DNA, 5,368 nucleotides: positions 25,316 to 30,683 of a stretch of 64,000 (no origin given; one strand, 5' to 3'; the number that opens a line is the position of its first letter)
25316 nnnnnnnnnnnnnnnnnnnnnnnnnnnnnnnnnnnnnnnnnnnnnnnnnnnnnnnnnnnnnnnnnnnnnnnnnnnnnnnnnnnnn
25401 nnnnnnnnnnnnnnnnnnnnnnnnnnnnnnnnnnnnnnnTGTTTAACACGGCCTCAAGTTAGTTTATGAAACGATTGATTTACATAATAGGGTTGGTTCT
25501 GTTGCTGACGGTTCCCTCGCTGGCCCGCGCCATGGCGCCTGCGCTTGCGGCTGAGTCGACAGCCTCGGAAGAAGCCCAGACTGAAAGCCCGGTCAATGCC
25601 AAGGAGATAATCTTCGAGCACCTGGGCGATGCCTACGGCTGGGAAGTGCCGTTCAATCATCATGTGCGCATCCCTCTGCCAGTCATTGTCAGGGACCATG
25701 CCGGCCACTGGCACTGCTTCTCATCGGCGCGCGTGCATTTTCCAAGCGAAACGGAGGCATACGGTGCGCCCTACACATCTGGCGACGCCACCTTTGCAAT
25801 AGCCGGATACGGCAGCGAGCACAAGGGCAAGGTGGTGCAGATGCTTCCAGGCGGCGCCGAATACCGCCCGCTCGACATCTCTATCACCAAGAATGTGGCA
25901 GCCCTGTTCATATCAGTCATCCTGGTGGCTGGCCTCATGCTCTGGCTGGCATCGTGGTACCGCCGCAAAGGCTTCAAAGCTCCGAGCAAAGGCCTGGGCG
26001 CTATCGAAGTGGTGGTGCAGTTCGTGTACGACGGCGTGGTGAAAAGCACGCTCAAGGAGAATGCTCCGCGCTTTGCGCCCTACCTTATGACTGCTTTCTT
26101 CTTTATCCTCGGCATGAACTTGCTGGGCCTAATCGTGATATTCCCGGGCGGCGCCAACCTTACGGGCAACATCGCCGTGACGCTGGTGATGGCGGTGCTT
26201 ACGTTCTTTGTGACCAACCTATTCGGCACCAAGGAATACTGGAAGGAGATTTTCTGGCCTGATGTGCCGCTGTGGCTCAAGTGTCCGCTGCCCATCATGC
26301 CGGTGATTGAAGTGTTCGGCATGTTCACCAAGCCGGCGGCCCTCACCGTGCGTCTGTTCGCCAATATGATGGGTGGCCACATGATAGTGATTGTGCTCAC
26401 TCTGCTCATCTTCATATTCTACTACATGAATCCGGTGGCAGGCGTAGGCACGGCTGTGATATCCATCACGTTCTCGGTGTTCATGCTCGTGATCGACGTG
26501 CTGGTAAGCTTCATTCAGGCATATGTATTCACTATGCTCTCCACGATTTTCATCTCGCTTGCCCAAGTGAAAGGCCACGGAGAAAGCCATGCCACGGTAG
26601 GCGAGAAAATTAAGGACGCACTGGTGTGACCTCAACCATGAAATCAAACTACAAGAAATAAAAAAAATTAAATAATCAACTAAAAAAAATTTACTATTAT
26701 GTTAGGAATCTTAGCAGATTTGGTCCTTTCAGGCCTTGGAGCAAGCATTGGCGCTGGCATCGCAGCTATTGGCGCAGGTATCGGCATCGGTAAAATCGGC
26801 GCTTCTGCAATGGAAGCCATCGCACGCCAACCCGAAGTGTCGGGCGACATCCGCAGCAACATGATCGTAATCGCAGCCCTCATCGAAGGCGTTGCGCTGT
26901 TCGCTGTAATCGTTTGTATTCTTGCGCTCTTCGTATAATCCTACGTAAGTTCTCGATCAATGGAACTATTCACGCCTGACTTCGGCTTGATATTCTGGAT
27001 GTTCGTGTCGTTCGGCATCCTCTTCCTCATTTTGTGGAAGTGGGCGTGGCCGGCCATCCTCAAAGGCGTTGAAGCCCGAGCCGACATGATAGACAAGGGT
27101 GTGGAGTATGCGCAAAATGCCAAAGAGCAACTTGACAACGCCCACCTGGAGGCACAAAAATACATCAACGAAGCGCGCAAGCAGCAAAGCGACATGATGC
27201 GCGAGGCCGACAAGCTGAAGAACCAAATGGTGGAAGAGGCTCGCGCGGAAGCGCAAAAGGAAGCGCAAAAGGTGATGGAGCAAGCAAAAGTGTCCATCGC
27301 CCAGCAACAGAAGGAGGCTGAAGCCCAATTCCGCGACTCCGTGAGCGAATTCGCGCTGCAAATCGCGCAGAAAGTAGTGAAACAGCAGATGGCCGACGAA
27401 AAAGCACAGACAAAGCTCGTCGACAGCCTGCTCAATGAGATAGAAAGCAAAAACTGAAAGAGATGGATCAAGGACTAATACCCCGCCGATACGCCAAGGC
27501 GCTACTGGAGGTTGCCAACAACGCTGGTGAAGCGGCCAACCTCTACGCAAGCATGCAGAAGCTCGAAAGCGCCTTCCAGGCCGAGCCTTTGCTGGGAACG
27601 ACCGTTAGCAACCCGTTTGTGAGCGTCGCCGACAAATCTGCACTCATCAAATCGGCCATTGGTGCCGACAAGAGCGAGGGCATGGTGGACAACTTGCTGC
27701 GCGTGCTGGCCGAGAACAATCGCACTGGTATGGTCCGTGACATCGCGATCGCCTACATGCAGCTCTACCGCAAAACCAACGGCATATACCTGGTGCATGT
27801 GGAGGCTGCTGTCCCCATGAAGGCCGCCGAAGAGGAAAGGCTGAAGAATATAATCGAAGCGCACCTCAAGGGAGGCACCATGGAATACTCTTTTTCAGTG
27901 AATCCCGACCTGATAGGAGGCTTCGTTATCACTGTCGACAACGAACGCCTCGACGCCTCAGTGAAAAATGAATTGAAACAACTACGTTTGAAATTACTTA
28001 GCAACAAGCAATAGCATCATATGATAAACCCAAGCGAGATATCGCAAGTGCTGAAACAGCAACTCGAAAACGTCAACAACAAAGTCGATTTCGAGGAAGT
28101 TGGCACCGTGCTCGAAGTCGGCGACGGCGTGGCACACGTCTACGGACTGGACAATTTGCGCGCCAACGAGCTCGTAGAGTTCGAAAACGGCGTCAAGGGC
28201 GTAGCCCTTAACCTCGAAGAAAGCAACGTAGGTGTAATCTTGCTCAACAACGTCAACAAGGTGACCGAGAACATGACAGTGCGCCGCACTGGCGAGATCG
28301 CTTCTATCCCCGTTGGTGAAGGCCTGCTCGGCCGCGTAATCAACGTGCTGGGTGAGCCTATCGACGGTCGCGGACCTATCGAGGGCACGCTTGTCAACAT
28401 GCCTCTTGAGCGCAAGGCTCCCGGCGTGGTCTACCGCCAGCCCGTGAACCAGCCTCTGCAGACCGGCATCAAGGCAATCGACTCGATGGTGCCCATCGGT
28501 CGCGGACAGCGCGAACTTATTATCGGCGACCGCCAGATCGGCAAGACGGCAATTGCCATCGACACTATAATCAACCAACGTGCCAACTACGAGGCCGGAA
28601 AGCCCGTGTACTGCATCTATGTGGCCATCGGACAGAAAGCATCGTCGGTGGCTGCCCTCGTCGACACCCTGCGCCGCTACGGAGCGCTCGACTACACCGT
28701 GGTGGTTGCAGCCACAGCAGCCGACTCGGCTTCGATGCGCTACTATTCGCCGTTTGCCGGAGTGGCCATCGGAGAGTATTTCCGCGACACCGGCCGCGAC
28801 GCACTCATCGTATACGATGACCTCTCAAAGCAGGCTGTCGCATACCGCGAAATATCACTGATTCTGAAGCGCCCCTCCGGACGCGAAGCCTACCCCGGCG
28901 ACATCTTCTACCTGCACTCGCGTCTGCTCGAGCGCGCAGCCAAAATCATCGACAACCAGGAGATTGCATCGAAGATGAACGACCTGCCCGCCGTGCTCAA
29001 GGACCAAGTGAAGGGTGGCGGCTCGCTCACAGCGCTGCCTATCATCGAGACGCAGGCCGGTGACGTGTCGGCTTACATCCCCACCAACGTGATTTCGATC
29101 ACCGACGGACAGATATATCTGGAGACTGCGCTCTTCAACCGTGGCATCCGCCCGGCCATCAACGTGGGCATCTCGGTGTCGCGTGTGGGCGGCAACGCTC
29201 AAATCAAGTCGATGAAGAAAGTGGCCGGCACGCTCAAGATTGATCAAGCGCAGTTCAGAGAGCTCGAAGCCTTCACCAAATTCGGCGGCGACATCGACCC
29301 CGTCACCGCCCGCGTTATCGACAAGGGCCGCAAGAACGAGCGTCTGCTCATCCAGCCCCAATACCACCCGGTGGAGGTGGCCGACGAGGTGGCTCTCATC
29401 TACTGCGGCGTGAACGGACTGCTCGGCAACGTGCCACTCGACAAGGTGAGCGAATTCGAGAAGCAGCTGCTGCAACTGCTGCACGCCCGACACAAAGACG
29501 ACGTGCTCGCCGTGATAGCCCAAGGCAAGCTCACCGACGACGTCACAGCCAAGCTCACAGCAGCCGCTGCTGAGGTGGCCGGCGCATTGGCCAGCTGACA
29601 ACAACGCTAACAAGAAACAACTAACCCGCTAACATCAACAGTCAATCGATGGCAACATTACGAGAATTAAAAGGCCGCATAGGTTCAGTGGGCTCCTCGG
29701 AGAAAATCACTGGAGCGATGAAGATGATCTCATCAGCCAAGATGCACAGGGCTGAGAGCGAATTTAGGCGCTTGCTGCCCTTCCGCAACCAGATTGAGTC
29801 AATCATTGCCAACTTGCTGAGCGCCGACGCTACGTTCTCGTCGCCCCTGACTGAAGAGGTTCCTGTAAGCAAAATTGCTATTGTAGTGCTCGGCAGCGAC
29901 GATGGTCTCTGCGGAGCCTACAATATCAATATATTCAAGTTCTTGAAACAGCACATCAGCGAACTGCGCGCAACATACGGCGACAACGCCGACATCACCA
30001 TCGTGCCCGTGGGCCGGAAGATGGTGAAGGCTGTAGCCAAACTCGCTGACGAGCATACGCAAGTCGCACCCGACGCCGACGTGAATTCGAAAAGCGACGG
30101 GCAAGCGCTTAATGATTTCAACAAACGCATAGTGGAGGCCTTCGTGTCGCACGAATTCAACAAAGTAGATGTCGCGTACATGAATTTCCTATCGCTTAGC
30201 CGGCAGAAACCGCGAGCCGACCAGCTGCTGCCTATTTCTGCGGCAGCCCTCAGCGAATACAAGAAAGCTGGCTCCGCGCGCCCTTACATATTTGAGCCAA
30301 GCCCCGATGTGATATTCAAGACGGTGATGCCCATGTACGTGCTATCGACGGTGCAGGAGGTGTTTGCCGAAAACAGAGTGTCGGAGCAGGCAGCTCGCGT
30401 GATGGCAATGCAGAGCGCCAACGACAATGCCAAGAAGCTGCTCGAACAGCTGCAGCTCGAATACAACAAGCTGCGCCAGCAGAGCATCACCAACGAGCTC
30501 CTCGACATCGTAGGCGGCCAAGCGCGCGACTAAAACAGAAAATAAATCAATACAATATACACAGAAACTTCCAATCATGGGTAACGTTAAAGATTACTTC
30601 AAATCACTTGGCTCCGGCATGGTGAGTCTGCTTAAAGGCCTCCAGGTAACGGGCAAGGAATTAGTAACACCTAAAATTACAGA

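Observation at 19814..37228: Entire F1Fo ATP synthase operon nested inside the complex I (nuo) operon: an 18-gene respiratory superoperon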

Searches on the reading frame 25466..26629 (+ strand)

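Call 3: search_protein_families(library=pfam, proteins=[window:25466-26629:+])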
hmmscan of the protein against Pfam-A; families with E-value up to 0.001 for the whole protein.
window:25466-26629:+ (387 aa): 1 family
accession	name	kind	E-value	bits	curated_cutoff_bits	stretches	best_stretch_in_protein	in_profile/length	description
PF00119.25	ATP-synt_A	-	7.5e-55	186.6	33.9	1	147-364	4-217/217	ATP synthase A chain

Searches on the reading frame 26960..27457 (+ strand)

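Call 3: search_protein_families(library=pfam, proteins=[window:26960-27457:+])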
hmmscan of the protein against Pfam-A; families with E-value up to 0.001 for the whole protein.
window:26960-27457:+ (165 aa): 2 families
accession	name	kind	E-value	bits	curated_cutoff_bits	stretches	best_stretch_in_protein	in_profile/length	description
PF00430.23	ATP-synt_B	-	3.7e-21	76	28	1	11-140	2-131/132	ATP synthase B/B' CF(0)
PF05405.19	Mt_ATP-synt_B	-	0.00016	21.8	21.7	1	14-159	19-160/163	Mitochondrial ATP synthase B chain precursor (ATP-synt_B)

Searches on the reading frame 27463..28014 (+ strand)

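Call 3: search_protein_families(library=pfam, proteins=[window:27463-28014:+])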
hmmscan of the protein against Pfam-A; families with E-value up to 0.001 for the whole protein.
window:27463-28014:+ (183 aa): 1 family
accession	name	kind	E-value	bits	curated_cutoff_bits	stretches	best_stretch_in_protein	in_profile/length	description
PF00213.23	OSCP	-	2.3e-40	138.9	22.3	1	6-178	1-172/172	ATP synthase delta (OSCP) subunit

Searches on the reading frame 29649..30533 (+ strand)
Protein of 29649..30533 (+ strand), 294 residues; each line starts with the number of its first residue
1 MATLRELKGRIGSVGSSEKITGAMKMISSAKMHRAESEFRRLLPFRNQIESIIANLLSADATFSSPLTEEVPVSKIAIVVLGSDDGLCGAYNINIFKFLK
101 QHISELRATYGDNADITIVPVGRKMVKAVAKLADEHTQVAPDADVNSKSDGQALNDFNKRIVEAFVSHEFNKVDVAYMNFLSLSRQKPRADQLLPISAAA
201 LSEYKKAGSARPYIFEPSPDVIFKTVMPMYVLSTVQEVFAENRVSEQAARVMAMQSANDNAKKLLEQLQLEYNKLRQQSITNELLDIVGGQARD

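Call 4: search_protein_families(library=pfam, proteins=[window:29649-30533:+])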
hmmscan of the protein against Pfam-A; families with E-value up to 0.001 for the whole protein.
window:29649-30533:+ (294 aa): 1 family
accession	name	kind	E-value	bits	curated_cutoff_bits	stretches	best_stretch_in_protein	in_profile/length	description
PF00231.24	ATP-synt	-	1.6e-79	268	39.9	1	3-291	1-282/285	ATP synthase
